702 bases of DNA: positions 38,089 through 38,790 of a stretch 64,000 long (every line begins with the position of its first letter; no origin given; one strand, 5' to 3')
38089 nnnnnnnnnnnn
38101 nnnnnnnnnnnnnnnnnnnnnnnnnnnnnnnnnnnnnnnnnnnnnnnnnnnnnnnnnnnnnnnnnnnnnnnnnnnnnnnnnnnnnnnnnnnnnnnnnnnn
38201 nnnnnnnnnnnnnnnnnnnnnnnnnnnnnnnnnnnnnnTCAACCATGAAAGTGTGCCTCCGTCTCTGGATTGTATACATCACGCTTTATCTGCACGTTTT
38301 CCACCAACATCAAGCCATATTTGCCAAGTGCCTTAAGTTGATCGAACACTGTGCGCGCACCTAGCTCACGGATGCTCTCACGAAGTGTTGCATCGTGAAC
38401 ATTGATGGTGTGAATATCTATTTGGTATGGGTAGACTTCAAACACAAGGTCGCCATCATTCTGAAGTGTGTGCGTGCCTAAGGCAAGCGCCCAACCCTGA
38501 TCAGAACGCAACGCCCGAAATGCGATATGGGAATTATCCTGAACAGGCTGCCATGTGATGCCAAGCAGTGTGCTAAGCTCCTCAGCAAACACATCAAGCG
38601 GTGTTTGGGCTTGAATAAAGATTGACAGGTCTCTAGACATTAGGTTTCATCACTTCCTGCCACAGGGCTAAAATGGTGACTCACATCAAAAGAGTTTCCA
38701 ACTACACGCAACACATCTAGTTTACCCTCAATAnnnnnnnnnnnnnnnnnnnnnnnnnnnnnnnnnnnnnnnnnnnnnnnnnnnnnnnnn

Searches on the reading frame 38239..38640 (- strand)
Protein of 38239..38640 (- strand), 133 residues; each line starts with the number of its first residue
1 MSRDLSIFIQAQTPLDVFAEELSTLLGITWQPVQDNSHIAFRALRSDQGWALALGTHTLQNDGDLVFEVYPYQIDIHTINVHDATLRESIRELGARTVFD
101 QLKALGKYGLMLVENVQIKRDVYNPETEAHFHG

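Call 3: search_protein_families(library=pfam, proteins=[window:38239-38640:-], max_evalue=1)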
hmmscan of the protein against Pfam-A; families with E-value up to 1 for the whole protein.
window:38239-38640:- (133 aa): 1 family
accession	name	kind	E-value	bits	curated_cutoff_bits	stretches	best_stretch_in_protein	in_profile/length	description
PF11011.13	DUF2849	-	0.057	14.6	22.5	1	59-95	45-81/86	Protein of unknown function (DUF2849)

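Call 4: search_protein_families(library=ncbifam, proteins=[window:38239-38640:-], max_evalue=1)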
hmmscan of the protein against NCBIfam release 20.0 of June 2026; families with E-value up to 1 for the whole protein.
window:38239-38640:- (133 aa): 1 family
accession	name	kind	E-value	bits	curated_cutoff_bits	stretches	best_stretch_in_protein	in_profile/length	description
NF004133.0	PRK05618.2-4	equivalog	0.044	13.3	197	1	57-118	19-79/210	50S ribosomal protein L25/general stress protein Ctc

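Call 24: search_protein_families(library=padloc, proteins=[window:38239-38640:-], max_evalue=1)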
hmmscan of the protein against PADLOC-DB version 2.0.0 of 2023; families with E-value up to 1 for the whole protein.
window:38239-38640:- (133 aa): 0 families

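Call 31: find_homologous_proteins(query=A2, max_evalue=0.01)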
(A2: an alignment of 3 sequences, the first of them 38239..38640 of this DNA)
Query A2 (3 sequences) (133 aa, profile of the alignment): 5 proteins with E <= 0.01 among 8000 candidates.
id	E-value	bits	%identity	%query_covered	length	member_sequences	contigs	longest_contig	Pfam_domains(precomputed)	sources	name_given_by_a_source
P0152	4.3e-76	271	100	100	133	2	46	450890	-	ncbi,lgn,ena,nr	ncbi:MAG: hypothetical protein DYG88_00195 [Chloroflexi bacterium CFX4]|nr:hypothetical protein [Chl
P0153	6.7e-75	267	68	100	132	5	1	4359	-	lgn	-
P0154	1.4e-5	43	34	85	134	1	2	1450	-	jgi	jgi:hypothetical protein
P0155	2.2e-5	42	35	88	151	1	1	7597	-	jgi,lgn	jgi:hypothetical protein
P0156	1.8e-4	39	32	88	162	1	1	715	-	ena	-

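Call 32: find_encoding_contigs(protein=P0155, flank=5000, max_places=3)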
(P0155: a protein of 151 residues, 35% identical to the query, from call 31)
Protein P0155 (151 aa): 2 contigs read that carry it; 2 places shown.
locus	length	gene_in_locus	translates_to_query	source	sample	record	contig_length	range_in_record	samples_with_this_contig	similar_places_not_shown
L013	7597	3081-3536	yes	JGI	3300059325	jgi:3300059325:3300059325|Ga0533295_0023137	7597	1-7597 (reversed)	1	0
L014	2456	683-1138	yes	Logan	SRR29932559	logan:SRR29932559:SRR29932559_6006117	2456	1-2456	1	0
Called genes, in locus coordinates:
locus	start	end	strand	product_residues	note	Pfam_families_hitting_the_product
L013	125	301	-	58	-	-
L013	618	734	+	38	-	-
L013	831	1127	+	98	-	-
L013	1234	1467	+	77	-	-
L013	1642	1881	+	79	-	-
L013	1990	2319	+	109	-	-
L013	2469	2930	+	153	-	PF09346:SMI1_KNR4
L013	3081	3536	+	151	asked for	-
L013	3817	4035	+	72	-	-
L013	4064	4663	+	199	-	-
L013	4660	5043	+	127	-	-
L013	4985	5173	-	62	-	-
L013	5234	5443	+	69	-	-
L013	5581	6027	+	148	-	-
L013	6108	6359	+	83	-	PF13376:OmdA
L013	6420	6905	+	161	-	PF02041:Auxin_BP (faint), PF02311:AraC_binding, PF00190:Cupin_1 (weak), PF07883:Cupin_2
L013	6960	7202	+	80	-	-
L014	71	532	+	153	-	PF09346:SMI1_KNR4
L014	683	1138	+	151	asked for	-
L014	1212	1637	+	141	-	-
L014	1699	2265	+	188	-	-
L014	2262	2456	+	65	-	?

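Call 33: find_encoding_contigs(protein=P0154, flank=5000, max_places=3)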
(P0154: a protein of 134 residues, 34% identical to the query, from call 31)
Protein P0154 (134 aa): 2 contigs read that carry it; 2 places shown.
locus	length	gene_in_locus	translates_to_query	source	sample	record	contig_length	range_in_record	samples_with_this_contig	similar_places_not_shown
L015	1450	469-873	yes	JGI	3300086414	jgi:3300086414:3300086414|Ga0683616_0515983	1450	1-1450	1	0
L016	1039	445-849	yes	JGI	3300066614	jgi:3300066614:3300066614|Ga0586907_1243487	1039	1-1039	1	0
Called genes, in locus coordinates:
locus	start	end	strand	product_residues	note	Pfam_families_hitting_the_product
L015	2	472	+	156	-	?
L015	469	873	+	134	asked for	-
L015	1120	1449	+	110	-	?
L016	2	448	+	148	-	?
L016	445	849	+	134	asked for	-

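Call 34: find_encoding_contigs(protein=P0156, flank=5000, max_places=3)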
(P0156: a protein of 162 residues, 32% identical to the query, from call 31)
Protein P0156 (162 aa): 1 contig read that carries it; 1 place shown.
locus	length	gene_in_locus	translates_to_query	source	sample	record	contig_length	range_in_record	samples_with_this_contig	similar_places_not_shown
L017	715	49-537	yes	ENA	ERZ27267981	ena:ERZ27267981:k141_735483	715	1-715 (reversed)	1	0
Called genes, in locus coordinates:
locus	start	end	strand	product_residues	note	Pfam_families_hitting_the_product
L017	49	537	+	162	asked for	-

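Call 35: search_protein_families(library=pfam, proteins=[L015:2-472:+, L016:2-448:+, L013:1990-2319:+, L013:3817-4035:+, L013:4064-4663:+, L014:1212-1637:+, L014:1699-2265:+], max_evalue=0.1)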
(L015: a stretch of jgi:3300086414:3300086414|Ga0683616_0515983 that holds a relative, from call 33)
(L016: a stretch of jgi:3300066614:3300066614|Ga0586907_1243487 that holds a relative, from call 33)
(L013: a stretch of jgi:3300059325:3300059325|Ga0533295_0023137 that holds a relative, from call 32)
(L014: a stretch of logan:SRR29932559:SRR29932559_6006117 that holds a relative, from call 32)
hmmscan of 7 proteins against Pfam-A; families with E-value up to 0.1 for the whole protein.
L015:2-472:+ (156 aa): 1 family
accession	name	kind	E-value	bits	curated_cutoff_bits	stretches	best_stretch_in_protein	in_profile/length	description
PF18451.7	CdiA_C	-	7.1e-09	36.2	26.6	1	68-143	1-77/81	Contact-dependent growth inhibition CdiA C-terminal domain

L016:2-448:+ (148 aa): 1 family
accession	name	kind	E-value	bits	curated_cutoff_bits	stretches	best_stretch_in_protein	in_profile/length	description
PF18451.7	CdiA_C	-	1.4e-08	35.2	26.6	1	60-134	1-75/81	Contact-dependent growth inhibition CdiA C-terminal domain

L013:1990-2319:+ (109 aa): 0 families

L013:3817-4035:+ (72 aa): 0 families

L013:4064-4663:+ (199 aa): 1 family
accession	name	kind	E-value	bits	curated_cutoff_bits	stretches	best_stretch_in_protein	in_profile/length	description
PF04272.19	Phospholamban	-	0.081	12.9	25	0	54-89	10-45/52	Phospholamban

L014:1212-1637:+ (141 aa): 0 families

L014:1699-2265:+ (188 aa): 1 family
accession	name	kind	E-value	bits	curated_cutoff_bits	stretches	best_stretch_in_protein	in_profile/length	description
PF04272.19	Phospholamban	-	0.074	13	25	0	43-78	10-45/52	Phospholamban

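Call 59: predict_structure(alignment_id=A6)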
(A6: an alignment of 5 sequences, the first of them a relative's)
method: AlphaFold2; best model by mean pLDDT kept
length: 133 residues; sequences in the alignment: 5
mean_pLDDT: 87.6   pTM: 0.83
mean pLDDT of the five models: 87.6, 85.7, 84.9, 84.4, 83.6
residues with pLDDT >= 90: 68; 70-90: 60; 50-70: 4; < 50: 1
segments of 3 or more residues with pLDDT < 50: none
pLDDT, mean of each block of 10 residues (from residue 1): 82 92 92 80 87 90 85 90 86 92 92 89 86 76
secondary structure, 60 per line:
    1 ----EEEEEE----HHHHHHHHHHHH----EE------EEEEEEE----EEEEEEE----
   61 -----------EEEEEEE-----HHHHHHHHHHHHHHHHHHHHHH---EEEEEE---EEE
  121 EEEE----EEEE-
elements in order: E5-10 H15-26 E39-45 E50-56 E72-78 H84-105 E109-114 E118-124 E129-132

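Call 61: fold_search(model_id=the predicted structure, library=pdb)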
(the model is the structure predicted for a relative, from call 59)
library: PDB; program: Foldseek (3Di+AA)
matches with E <= 10: 838; with E <= 0.001: 0
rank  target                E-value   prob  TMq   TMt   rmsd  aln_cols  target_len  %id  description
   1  4kr1                  6.2e-03  0.97  0.41  0.28  13.7       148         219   11  Crystal structure of the kinetechore protein Iml3 from budding yeast (released 2013-12-18)
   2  3c6k_B                9.8e-03  0.98  0.42  0.20   9.1       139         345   10  Crystal structure of human spermine synthase in complex with spermidine and 5-methylthioadenosine (released 2008-02-19)
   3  3c6k_D                1.0e-02  0.98  0.41  0.19   9.3       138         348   12  Crystal structure of human spermine synthase in complex with spermidine and 5-methylthioadenosine (released 2008-02-19)
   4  3dpt_B                2.2e-02  0.95  0.43  0.22   8.7       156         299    8  COR domain of Rab family protein (Roco) (released 2008-08-12)
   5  6zm9                  2.3e-02  0.57  0.30  0.31   9.6       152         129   14  PHAGE SAM LYASE IN COMPLEX WITH S-METHYL-5'-THIOADENOSINE (released 2021-02-24)
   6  3c6k_C                2.4e-02  0.98  0.41  0.19   5.7       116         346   10  Crystal structure of human spermine synthase in complex with spermidine and 5-methylthioadenosine (released 2008-02-19)
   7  4it3                  2.7e-02  0.82  0.38  0.26  14.2       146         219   12  Crystal Structure of Iml3 from S. cerevisiae (released 2013-10-16)
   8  6hlu_A                2.9e-02  0.94  0.44  0.09   9.2       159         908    9  Crystal structure of the LRR-Roc-COR domain of the Chlorobium tepidum Roco protein (released 2018-12-26)
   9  3dpt_A                6.1e-02  0.80  0.42  0.22   9.5       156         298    8  COR domain of Rab family protein (Roco) (released 2008-08-12)
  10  3c6m_A                7.2e-02  0.80  0.33  0.17   6.0       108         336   12  Crystal structure of human spermine synthase in complex with spermine and 5-methylthioadenosine (released 2008-02-19)
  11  4je3_A                8.6e-02  0.51  0.34  0.22   7.2       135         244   11  An Iml3-Chl4 heterodimer links the core centromere to factors required for accurate chromosome segregation (released 2013-10-16)
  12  2yh6_C                9.1e-02  0.87  0.41  0.47   5.8       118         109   10  Structure of the N-terminal domain of BamC from E. coli (released 2011-05-25)
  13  1y2f                  1.1e-01  0.72  0.41  0.40   9.8       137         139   11  Crystal Structure of ZipA with an inhibitor (released 2005-03-01)
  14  8apz_A                1.3e-01  0.51  0.35  0.14   9.7       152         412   12  Crystal structure of wild-type L-N-Carbamoylase from Sinorhizobium meliloti (released 2022-11-16)
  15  2yh6_A                1.4e-01  0.85  0.42  0.49   5.4       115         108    9  Structure of the N-terminal domain of BamC from E. coli (released 2011-05-25)
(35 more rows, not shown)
